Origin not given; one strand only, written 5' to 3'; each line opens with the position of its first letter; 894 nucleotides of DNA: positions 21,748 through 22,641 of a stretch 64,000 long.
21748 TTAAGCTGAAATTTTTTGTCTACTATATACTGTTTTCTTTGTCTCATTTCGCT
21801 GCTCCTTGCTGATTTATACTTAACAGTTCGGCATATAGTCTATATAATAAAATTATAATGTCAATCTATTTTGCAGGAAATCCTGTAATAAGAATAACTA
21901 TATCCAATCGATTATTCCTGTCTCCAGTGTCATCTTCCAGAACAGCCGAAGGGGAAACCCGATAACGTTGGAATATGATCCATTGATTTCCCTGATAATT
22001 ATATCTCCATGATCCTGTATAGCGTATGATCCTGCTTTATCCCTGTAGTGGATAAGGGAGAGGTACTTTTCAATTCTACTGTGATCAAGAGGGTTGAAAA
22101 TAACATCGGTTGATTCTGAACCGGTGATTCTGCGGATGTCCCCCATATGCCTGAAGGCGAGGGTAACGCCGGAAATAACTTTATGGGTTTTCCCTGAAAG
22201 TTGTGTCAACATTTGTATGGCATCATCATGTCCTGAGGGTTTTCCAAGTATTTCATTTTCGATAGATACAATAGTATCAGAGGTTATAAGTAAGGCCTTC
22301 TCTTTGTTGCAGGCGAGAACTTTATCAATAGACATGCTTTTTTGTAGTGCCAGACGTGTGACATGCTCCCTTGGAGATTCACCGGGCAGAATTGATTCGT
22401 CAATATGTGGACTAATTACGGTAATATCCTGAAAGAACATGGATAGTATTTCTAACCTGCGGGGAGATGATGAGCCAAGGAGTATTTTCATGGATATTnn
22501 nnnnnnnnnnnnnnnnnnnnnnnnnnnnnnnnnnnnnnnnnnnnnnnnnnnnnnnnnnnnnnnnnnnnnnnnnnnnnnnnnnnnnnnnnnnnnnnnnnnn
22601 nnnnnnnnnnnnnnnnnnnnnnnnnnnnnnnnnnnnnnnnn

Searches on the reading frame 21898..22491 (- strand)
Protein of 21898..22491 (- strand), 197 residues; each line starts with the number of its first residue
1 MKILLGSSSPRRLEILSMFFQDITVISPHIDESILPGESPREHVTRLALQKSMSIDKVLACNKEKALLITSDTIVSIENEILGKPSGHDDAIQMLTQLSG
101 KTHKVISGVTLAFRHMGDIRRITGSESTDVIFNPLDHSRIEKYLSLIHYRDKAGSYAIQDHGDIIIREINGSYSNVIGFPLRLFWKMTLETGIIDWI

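Call 76: search_protein_families(library=pfam, proteins=[window:21898-22491:-], max_evalue=0.0001)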
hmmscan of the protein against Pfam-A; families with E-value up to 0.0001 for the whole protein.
window:21898-22491:- (197 aa): 1 family
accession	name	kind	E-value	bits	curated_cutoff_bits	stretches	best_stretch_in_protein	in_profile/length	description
PF02545.19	Maf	-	5.5e-49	166.8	27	1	2-187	1-183/187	Maf-like protein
